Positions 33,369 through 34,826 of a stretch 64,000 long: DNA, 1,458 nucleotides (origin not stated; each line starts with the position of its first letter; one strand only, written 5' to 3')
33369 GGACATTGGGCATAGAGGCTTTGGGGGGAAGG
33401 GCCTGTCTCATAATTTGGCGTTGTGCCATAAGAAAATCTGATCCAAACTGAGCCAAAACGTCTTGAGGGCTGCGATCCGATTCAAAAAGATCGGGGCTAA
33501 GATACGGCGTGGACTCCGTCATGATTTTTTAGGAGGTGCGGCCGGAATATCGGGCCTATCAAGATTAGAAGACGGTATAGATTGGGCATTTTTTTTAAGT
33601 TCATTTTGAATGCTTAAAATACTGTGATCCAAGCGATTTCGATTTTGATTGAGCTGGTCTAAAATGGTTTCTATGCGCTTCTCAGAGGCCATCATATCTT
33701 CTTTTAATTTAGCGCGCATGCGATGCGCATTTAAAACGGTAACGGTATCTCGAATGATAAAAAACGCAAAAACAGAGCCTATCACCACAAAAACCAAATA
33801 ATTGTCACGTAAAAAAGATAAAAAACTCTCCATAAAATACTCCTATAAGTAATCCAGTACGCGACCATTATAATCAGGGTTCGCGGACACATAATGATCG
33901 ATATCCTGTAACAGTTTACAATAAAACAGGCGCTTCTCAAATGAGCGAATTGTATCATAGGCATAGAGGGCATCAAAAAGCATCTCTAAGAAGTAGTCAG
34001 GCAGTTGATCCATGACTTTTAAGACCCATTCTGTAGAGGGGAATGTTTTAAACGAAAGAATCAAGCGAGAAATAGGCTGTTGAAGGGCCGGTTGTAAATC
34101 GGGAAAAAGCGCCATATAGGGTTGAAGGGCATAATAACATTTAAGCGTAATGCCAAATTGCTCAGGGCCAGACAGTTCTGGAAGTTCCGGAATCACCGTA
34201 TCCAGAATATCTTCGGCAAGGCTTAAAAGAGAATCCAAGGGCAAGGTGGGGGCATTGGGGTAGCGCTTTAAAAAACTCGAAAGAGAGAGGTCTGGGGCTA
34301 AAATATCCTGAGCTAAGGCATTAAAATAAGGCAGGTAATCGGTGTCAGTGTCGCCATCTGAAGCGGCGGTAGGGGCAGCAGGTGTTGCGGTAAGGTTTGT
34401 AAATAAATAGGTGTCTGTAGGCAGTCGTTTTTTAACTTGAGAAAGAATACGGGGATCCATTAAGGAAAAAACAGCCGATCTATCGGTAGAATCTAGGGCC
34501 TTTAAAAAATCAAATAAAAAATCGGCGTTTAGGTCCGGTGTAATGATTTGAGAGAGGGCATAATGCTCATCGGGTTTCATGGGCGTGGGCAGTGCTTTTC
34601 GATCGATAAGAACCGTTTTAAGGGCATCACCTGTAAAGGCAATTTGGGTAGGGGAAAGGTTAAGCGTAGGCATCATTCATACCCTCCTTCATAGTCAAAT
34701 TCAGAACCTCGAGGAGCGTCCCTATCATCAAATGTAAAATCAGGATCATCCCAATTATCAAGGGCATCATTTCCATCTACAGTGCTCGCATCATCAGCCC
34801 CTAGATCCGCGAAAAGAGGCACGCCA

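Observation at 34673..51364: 5,563-aa single ORF with almost no recognisable domains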

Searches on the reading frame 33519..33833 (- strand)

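Call 6: search_protein_families(library=ncbifam, proteins=[window:33519-33833:-], max_evalue=0.001)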
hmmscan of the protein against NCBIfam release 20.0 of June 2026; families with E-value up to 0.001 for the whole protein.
window:33519-33833:- (104 aa): 0 families

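Call 8: search_protein_families(library=pfam, proteins=[window:33519-33833:-], max_evalue=0.01)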
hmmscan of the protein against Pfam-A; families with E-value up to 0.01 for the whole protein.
window:33519-33833:- (104 aa): 1 family
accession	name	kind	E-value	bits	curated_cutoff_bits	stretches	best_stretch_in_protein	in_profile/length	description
PF10232.14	Med8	-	0.008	16.2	28.3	1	47-87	1-41/231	Mediator of RNA polymerase II transcription complex subunit 8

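Call 28: search_protein_families(library=padloc, proteins=[window:33519-33833:-], max_evalue=0.01)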
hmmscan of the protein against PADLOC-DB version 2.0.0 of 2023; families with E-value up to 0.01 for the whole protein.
window:33519-33833:- (104 aa): 0 families

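Call 56: search_protein_families(library=ncbifam, proteins=[window:33519-33833:-], max_evalue=5)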
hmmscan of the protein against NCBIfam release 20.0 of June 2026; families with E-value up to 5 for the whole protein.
window:33519-33833:- (104 aa): 5 families
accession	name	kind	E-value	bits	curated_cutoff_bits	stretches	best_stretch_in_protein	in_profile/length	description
NF033916.0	antiphage_ZorA_3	subfamily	0.019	13.9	250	1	39-86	362-409/509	anti-phage ZorAB system protein ZorA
TIGR02872.1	spore_ytvI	equivalog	0.027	13.9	198.15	1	14-87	62-133/341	sporulation integral membrane protein YtvI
TIGR02132.1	phaR_Bmeg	equivalog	0.052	13.5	148.4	1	40-94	116-170/189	polyhydroxyalkanoic acid synthase subunit PhaR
TIGR02796.1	tolQ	equivalog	0.056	13.2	221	1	13-69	17-73/216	protein TolQ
NF041752.4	sbcc_Bac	equivalog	0.061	11.2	1420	1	35-93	364-421/1130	exonuclease subunit SbcC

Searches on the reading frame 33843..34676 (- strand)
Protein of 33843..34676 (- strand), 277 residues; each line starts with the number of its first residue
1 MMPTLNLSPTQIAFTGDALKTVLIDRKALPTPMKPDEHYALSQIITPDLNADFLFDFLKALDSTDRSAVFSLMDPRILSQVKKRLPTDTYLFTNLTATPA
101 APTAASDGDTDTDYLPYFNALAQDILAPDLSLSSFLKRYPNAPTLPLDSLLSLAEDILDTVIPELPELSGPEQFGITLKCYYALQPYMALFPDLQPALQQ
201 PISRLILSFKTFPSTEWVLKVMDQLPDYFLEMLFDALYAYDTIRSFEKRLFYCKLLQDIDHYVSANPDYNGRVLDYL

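Call 6: search_protein_families(library=ncbifam, proteins=[window:33843-34676:-], max_evalue=0.001)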
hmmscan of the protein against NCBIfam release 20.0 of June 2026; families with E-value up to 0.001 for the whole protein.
window:33843-34676:- (277 aa): 0 families

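Call 8: search_protein_families(library=pfam, proteins=[window:33843-34676:-], max_evalue=0.01)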
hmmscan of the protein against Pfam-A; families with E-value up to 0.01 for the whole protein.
window:33843-34676:- (277 aa): 0 families

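Call 13: find_encoding_contigs(protein=window:33843-34676:-, flank=10000, max_places=6)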
Protein window:33843-34676:- (277 aa): 3 contigs read that carry it; 2 places shown.
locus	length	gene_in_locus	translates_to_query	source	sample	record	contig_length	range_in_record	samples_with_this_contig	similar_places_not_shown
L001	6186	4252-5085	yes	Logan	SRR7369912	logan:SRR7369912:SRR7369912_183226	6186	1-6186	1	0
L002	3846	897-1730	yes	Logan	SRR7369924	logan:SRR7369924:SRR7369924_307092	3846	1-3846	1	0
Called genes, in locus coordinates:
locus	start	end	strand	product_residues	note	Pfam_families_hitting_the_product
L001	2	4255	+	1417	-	?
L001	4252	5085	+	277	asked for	-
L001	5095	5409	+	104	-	-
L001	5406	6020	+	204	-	-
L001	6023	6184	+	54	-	?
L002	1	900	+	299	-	?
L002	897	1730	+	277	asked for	-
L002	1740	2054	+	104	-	-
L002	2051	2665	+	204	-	-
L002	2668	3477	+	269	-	-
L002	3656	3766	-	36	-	PF06298:PsbY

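Call 28: search_protein_families(library=padloc, proteins=[window:33843-34676:-], max_evalue=0.01)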
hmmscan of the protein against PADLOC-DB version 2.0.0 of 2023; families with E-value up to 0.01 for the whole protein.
window:33843-34676:- (277 aa): 0 families

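Call 56: search_protein_families(library=ncbifam, proteins=[window:33843-34676:-], max_evalue=5)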
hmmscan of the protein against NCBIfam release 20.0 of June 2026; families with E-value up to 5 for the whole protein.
window:33843-34676:- (277 aa): 0 families
